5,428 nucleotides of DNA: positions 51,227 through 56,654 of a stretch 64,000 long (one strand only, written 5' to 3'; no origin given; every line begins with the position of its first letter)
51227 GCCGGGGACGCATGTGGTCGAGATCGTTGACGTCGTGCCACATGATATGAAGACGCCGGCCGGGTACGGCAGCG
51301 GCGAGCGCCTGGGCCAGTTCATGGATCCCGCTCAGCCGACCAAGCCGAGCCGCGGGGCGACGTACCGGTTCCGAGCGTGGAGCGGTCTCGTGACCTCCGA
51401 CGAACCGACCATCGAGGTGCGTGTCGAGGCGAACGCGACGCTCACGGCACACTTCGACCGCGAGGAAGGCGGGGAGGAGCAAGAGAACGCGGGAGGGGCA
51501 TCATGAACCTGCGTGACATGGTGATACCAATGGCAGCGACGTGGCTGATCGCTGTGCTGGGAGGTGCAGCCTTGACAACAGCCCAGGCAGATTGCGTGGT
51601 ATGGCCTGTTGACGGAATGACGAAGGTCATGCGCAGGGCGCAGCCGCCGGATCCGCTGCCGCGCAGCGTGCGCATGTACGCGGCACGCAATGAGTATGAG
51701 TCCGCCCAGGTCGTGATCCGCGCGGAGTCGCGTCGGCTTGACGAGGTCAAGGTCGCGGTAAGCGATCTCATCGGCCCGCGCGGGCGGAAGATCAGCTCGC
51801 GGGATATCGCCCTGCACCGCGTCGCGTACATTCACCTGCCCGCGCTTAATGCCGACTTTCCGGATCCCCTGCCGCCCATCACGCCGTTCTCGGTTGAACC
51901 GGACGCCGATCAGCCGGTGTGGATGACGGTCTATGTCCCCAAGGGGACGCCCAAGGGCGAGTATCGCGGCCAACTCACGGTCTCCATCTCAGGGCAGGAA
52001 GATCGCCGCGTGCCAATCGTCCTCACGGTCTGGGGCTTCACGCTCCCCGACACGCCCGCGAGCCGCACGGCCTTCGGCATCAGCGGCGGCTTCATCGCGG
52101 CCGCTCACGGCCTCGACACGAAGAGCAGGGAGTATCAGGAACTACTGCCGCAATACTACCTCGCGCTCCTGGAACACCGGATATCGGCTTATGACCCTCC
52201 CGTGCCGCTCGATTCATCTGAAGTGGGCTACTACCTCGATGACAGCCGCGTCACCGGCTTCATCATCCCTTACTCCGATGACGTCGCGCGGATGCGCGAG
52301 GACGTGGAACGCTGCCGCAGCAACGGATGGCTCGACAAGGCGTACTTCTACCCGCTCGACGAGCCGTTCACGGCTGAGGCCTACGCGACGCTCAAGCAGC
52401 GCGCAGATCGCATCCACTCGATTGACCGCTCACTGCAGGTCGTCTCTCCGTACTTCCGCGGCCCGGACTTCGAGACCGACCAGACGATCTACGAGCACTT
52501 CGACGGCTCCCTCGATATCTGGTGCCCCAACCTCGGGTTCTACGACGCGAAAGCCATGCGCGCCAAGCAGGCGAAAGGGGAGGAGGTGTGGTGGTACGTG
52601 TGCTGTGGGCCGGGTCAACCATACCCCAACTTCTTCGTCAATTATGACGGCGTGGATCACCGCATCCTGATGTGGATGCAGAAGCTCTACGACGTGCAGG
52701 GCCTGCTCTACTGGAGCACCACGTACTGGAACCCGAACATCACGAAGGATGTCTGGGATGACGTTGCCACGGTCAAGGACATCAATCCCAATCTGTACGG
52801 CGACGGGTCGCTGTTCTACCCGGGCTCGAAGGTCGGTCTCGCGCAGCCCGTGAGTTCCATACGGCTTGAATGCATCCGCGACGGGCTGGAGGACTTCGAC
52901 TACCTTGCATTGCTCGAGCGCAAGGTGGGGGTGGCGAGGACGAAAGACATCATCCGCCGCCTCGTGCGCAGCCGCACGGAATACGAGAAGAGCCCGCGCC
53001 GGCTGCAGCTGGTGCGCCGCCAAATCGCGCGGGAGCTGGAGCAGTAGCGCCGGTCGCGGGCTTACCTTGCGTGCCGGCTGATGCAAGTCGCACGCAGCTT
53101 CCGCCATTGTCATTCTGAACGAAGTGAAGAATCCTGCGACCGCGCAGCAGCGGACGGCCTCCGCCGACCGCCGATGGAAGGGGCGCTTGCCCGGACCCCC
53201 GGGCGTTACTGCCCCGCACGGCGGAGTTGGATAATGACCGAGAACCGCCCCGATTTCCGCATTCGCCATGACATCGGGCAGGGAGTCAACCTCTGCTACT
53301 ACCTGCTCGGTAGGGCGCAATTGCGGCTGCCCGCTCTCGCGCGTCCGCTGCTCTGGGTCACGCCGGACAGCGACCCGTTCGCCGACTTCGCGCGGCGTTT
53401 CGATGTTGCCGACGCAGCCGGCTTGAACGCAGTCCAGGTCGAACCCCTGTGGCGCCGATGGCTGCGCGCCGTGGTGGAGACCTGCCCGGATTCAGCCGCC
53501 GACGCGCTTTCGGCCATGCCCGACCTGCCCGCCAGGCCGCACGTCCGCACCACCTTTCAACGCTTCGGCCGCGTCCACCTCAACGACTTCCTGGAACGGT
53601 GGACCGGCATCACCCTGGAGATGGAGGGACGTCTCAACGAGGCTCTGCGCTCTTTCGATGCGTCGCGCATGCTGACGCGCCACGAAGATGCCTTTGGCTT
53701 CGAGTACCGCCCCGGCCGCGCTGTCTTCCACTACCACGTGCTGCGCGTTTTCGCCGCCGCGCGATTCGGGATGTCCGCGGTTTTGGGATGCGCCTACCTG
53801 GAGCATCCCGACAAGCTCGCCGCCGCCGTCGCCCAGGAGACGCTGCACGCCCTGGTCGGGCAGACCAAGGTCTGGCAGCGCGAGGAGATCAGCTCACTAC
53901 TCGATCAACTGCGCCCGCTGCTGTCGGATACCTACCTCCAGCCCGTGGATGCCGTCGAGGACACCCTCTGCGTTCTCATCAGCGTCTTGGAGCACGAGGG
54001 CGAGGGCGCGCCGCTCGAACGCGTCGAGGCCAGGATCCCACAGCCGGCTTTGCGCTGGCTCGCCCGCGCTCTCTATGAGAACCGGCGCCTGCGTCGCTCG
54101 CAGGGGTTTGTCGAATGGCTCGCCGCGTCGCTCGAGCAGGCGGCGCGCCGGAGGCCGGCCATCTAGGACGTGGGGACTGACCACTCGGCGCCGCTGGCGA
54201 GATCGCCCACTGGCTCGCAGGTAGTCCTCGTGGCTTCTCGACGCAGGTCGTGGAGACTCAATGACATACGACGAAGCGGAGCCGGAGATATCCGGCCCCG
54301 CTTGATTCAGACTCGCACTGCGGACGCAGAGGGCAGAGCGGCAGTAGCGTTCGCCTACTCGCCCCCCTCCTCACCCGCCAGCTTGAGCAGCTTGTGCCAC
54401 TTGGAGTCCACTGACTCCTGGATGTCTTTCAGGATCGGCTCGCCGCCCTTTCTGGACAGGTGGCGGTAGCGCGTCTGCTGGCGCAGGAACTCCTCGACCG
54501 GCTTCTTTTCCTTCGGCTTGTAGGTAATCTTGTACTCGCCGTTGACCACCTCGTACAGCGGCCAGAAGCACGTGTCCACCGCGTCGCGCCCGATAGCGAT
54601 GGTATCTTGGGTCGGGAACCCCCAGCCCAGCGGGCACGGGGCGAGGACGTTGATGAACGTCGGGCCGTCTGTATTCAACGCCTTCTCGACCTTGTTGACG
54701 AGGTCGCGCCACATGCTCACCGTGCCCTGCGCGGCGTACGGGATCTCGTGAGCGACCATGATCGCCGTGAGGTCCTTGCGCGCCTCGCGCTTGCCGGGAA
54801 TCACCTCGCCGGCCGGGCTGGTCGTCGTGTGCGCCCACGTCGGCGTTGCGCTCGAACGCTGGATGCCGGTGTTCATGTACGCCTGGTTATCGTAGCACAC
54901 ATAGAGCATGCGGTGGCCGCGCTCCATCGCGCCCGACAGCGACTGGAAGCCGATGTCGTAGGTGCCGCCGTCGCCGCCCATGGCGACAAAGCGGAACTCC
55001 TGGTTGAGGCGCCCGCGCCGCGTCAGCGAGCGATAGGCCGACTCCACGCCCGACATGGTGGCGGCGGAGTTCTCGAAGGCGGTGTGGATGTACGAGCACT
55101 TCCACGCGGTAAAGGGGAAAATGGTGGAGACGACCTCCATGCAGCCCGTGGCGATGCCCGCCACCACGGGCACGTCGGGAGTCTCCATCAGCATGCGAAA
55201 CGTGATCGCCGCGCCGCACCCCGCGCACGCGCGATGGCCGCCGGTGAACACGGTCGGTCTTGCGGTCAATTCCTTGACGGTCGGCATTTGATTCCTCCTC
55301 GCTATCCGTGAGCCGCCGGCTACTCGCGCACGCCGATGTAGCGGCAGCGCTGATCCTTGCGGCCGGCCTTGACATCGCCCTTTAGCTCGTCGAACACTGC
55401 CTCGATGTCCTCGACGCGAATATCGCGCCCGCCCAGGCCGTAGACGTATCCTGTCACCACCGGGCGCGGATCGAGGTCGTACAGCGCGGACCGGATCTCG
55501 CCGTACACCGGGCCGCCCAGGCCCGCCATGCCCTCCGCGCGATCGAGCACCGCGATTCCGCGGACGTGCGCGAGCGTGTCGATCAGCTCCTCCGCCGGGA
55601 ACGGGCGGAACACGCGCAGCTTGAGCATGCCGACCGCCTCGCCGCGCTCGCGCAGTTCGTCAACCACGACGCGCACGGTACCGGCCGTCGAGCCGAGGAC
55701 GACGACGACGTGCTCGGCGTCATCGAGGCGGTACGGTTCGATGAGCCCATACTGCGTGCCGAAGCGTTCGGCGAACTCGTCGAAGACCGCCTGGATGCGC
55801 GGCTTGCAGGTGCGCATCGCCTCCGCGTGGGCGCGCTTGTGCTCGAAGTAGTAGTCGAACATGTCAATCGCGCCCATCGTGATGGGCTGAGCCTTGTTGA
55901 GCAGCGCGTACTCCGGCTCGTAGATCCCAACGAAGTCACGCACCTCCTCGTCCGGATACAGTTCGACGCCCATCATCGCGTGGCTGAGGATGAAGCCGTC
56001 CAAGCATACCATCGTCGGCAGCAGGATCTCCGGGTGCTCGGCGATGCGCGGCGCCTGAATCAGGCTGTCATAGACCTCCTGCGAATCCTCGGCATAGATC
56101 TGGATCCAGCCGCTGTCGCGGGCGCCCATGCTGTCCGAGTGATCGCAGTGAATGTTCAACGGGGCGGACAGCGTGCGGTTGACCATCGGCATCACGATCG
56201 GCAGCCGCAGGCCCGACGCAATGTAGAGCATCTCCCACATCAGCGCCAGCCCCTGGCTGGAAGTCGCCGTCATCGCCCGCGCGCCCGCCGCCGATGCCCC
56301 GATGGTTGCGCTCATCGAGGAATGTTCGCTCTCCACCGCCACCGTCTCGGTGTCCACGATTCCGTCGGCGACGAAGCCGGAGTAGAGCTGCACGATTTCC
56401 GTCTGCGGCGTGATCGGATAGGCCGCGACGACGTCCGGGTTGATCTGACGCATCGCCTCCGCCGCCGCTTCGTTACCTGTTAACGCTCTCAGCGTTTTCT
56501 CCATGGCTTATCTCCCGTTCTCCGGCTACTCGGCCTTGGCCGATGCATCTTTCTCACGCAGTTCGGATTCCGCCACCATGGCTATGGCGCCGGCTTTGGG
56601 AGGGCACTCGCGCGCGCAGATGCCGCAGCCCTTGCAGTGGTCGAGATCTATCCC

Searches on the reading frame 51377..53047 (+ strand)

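Call 99: search_protein_families(library=pfam, proteins=[window:51377-53047:+], max_evalue=0.00001)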
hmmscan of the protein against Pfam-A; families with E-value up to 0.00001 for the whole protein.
window:51377-53047:+ (556 aa): 3 families
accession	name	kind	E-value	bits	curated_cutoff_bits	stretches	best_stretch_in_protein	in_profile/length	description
PF13320.12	GH123_cat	-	7.8e-22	78.5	23.1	1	312-513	145-324/324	Glycoside hydrolase 123, catalytic domain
PF22680.2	Glyco_hydro_123_N_2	-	2.2e-12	47.5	27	1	95-203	20-141/142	Glycoside hydrolase 123 N-terminal domain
PF19543.5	GH123_N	-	8.4e-10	37.6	22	1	98-225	193-312/969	Glycoside hydrolase 123, N-terminal domain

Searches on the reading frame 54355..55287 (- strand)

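Call 99: search_protein_families(library=pfam, proteins=[window:54355-55287:-], max_evalue=0.00001)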
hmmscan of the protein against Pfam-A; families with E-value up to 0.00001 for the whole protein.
window:54355-55287:- (310 aa): 1 family
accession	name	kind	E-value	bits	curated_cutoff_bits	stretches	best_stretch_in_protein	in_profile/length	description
PF02775.26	TPP_enzyme_C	-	9.8e-20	71.3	21.9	1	47-214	2-151/151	Thiamine pyrophosphate enzyme, C-terminal TPP binding domain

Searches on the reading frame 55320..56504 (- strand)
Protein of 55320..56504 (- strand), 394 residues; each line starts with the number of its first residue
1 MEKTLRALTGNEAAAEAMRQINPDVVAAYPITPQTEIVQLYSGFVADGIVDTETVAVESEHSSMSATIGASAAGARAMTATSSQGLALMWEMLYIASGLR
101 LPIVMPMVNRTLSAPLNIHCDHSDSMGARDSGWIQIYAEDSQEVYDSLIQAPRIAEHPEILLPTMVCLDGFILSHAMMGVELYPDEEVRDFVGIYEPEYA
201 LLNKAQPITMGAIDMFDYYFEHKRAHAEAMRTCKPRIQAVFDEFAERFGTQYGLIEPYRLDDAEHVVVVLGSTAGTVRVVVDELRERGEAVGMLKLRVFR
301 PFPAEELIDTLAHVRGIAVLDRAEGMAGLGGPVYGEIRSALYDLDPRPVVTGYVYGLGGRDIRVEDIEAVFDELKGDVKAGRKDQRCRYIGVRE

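Call 99: search_protein_families(library=pfam, proteins=[window:55320-56504:-], max_evalue=0.00001)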
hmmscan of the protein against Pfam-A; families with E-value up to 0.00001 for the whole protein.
window:55320-56504:- (394 aa): 2 families
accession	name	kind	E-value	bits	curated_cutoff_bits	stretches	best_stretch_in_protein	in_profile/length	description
PF01855.24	POR_N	-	1.4e-71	241.3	27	1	16-241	1-230/231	Pyruvate flavodoxin/ferredoxin oxidoreductase, thiamine diP-bdg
PF17147.9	PFOR_II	-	7.9e-29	100.5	27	1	263-367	1-102/102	Pyruvate:ferredoxin oxidoreductase core domain II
